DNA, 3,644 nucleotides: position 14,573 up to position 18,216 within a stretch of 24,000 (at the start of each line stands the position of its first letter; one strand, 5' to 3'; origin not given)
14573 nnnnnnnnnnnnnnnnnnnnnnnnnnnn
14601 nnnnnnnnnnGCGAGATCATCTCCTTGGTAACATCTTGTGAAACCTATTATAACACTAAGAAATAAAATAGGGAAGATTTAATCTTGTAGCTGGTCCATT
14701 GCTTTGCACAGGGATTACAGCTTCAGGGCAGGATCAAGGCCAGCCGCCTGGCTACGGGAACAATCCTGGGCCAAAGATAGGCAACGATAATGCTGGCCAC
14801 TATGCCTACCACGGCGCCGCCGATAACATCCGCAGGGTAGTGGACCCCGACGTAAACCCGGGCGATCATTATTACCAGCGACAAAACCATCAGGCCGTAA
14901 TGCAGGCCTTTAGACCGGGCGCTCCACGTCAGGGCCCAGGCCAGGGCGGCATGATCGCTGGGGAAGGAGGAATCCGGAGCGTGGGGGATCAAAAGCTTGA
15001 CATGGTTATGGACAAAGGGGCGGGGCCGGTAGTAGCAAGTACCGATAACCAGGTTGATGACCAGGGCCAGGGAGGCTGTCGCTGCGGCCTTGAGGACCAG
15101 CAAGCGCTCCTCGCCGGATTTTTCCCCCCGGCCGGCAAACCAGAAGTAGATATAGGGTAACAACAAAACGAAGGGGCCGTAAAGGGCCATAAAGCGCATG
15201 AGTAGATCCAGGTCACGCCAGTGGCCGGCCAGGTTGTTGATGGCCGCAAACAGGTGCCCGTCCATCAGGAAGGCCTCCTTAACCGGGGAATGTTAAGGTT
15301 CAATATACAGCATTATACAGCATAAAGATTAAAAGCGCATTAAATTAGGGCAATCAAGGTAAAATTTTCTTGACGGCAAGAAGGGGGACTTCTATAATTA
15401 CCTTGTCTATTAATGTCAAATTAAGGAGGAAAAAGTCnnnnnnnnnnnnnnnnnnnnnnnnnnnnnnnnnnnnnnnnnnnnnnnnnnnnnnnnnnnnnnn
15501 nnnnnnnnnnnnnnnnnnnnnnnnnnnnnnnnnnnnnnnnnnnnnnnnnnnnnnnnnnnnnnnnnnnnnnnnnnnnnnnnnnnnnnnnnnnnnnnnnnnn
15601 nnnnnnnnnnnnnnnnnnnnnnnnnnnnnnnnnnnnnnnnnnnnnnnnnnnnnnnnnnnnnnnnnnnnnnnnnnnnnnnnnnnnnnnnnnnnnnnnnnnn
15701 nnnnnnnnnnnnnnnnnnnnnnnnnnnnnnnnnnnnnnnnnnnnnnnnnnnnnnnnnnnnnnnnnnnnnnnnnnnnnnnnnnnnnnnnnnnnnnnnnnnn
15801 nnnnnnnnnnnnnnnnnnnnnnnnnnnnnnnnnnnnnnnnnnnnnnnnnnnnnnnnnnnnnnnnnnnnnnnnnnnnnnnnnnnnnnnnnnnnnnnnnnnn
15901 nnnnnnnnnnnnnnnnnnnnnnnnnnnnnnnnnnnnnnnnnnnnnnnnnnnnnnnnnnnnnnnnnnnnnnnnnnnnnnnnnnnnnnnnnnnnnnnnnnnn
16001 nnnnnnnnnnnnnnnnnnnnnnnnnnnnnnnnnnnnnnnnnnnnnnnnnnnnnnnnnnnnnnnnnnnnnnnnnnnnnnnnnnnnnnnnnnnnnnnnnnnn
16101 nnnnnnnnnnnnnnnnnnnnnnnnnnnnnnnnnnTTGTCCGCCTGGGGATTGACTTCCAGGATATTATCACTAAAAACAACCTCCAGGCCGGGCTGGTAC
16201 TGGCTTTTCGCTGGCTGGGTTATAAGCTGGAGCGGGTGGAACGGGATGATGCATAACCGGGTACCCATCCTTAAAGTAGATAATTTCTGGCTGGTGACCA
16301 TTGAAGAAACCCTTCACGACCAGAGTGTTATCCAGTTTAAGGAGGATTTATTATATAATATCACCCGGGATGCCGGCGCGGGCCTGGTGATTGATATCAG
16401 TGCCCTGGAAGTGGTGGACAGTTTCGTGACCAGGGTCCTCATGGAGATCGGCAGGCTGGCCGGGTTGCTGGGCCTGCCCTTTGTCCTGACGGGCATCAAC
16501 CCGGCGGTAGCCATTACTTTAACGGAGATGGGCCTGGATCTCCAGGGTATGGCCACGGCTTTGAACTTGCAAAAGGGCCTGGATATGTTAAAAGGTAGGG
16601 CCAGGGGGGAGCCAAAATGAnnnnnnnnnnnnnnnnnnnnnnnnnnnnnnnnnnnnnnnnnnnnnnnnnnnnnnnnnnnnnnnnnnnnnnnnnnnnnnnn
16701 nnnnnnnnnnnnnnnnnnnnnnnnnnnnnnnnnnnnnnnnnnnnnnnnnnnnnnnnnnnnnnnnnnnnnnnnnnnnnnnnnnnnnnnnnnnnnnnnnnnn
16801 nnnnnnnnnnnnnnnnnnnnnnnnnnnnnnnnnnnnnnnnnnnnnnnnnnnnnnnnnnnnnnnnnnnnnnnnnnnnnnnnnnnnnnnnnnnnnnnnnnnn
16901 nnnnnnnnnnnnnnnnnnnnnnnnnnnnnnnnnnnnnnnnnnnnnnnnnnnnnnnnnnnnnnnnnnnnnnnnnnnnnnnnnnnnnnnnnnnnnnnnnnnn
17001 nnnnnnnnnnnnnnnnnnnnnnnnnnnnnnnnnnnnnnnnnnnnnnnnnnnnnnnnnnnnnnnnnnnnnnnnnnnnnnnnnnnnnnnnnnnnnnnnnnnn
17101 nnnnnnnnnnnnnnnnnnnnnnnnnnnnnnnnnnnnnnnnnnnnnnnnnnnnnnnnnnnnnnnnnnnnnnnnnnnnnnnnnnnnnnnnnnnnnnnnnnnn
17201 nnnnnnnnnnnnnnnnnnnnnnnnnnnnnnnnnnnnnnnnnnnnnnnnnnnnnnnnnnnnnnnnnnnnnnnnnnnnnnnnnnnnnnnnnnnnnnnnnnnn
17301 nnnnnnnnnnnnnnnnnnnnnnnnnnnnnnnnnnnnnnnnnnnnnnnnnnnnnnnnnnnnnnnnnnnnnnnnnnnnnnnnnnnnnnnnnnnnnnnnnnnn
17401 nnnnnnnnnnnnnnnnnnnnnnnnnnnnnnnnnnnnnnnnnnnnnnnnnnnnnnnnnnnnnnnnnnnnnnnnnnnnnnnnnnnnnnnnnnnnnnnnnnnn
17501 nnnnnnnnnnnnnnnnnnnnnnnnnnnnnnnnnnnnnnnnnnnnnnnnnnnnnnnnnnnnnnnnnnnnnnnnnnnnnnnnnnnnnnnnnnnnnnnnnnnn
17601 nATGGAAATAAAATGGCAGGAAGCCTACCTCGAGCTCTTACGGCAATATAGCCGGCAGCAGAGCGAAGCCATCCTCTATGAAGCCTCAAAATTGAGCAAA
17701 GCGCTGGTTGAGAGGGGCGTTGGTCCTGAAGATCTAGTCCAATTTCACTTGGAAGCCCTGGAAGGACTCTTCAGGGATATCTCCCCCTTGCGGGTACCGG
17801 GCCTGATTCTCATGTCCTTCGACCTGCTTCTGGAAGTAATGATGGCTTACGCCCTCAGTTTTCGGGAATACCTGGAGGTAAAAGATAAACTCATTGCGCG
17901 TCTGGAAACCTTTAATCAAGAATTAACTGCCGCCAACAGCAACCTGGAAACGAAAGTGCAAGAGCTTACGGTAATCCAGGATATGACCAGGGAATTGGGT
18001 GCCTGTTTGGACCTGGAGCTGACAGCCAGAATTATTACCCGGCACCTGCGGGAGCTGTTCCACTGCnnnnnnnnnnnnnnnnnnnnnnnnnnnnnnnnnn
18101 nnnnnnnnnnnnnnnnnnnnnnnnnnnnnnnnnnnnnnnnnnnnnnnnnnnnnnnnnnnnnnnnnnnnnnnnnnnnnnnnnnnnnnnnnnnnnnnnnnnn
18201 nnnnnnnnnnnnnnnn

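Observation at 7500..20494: A 13-kb self-contained c-di-GMP write/erase/read neighbourhood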

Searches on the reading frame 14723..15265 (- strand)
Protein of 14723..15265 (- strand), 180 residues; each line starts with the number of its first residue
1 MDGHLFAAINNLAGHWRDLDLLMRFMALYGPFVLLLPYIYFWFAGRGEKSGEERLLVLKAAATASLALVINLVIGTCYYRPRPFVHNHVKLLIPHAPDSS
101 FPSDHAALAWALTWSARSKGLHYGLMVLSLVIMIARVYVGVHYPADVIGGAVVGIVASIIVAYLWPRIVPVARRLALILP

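Call 3: search_protein_families(library=pfam, proteins=[window:14723-15265:-], max_evalue=0.01)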
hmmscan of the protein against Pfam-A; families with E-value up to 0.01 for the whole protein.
window:14723-15265:- (180 aa): 2 families
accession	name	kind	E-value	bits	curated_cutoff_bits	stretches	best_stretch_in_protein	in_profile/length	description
PF01569.27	PAP2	-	1.8e-15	57.3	27.2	1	58-167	3-127/130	PAP2 superfamily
PF14378.12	PAP2_3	-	8.1e-09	36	27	1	59-158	61-188/190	PAP2 superfamily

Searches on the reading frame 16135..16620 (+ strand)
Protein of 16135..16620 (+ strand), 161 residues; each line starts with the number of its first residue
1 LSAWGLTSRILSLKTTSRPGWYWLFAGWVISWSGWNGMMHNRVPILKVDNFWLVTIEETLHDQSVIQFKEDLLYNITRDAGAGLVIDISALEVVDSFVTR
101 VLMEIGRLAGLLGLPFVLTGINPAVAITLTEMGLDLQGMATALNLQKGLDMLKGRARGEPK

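Call 3: search_protein_families(library=pfam, proteins=[window:16135-16620:+], max_evalue=0.01)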
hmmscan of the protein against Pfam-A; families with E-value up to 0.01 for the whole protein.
window:16135-16620:+ (161 aa): 2 families
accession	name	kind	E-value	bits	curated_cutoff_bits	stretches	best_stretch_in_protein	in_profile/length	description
PF01740.26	STAS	-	3.7e-09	36.7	22.6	1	47-135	6-94/106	STAS domain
PF13466.11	STAS_2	-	1.4e-06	28.8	29.2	1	68-135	15-80/80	STAS domain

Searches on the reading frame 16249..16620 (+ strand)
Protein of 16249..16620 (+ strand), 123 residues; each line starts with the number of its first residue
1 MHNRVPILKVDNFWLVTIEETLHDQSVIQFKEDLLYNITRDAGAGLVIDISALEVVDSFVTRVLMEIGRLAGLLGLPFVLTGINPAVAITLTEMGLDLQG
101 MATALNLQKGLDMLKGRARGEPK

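Call 69: search_solved_structures(query=window:16249-16620:+, max_evalue=0.00001)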
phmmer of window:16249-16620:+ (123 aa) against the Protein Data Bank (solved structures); distinct sequences matched with E-value up to 0.00001: 15.
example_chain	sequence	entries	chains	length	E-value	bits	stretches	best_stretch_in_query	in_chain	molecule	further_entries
2vy9_A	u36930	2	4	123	3.4e-59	201.4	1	1-121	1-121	ANTI-SIGMA-FACTOR ANTAGONIST | ANTI-SIGMA-FACTOR ANTAGONIST (STAS) DOMAIN PROTEIN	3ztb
3zxn_A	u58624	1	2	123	1.3e-58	199.5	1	1-121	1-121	ANTI-SIGMA-FACTOR ANTAGONIST (STAS) DOMAIN PROTEIN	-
6jhk_A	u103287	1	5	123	2e-27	99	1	2-116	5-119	RsbS negative regulator of sigma-B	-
6qcm_A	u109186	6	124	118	2.6e-25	92.2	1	5-116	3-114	RsbS protein | RsbT antagonist protein RsbS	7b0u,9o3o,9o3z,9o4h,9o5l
9o4r_a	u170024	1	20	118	7.1e-25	90.8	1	5-116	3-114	RsbT antagonist protein RsbS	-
6qcm_AB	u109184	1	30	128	1.1e-08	38.6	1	21-113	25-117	RsbR protein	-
6qcm_CB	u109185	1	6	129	1.1e-08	38.5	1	21-113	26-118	RsbR protein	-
6qcm_CD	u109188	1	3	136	1.3e-08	38.3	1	21-113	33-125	RsbR protein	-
7b0u_A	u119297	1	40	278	2.3e-08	37.6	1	24-113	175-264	RsbR protein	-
9o5l_A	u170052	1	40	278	2.8e-08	37.3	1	19-113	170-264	STAS domain-containing protein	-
9o3z_A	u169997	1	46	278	5e-08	36.5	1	24-113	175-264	RsbR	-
9o4r_A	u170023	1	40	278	5.1e-08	36.4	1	24-113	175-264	RsbR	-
9o3o_A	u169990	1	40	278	6.3e-08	36.1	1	29-113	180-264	STAS domain-containing protein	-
9o4h_A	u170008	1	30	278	6.7e-08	36.1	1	24-113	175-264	RsbR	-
7o0i_a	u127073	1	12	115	7.4e-08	35.9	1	2-111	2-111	RsbS, negative regulator of sigma-B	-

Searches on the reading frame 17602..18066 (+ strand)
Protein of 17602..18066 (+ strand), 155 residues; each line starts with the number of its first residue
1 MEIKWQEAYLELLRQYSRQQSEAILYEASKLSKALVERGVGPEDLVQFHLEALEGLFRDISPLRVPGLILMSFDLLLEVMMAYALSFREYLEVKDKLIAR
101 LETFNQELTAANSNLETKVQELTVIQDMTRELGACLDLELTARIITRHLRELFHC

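Call 26: find_related_loci(query=A1, collection=genome_contigs, flank=10000)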
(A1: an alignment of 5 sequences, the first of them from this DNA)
Query A1 (155 aa) in genome_contigs; peptide patterns used: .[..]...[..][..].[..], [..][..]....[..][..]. (x = any residue, [..] = any of these).
272 stretches matched a pattern; 24 encode a relative of the query (tblastn E <= 1e-3); 24 distinct loci.
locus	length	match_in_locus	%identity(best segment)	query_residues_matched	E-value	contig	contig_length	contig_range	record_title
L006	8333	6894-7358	88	1-155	1e-91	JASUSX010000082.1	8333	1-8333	MAG: Clostridia bacterium isolate DJKA97_NP-J24_bin.6 scaffold_2633, whole genome shotgun sequence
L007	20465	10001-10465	81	1-155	2e-81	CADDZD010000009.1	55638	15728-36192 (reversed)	Clostridia bacterium isolate 25 genome assembly, contig: NODE_265_length_55638_cov_52.620904, whole genome shotgun seque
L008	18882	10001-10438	40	7-152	2e-33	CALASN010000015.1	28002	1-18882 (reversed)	MAG TPA_asm: uncultured Firmicutes bacterium isolate SRR1562009_bin.32_CONCOCT_v1.1_MAG genome assembly, contig: ERZ7240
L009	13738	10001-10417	40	7-145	7e-32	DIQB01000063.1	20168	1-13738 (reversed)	MAG TPA_asm: Firmicutes bacterium UBA5473 UBA5473_contig_8976, whole genome shotgun sequence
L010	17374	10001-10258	43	6-96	4e-18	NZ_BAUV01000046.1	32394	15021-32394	Halalkalibacter akibai JCM 9157, whole genome shotgun sequence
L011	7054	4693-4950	40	9-94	4e-17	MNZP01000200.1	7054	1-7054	MAG: Syntrophaceae bacterium CG2_30_49_12 cg2_3.0_scaffold_11381_c, whole genome shotgun sequence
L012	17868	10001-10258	43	6-96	1e-16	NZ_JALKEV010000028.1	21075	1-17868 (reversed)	Halalkalibacter sp. APA_J-10(15) NODE_28_length_21075_cov_40.796926, whole genome shotgun sequence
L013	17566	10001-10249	43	9-96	2e-16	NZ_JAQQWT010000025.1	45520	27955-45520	Halalkalibacter alkalisediminis strain DSM 21670 scaffold25, whole genome shotgun sequence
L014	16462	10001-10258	43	6-96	2e-16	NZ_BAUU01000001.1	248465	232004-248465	Halalkalibacter hemicellulosilyticusJCM 9152 strain JCM 9152, whole genome shotgun sequence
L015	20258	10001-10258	38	6-96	1e-15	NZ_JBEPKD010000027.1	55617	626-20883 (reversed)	Halalkalibacter oceani strain DSM 100579 Ga0480542_27, whole genome shotgun sequence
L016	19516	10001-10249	41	9-96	1e-15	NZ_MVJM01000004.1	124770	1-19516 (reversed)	Halalkalibacter urbisdiaboli strain FJAT-45385 Scaffold4, whole genome shotgun sequence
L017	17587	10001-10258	40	6-96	2e-15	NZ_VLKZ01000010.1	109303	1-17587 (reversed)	Halalkalibacter nanhaiisediminis strain CGMCC 1.10116 IQ10DRAFT_scaffold00010.10, whole genome shotgun sequence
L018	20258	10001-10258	38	6-96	5e-15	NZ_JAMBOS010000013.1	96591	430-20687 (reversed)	Halalkalibacter oceani strain P106 NODE_13_, whole genome shotgun sequence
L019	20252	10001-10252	40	8-96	1e-14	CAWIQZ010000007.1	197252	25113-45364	MAG: uncultured Bacillaceae bacterium isolate MFD03066.bin.2.235 genome assembly, contig: contig_19396, whole genome sho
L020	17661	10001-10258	38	6-96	1e-14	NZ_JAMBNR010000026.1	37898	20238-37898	Mesobacillus maritimus strain MER TA 152 NODE_26_, whole genome shotgun sequence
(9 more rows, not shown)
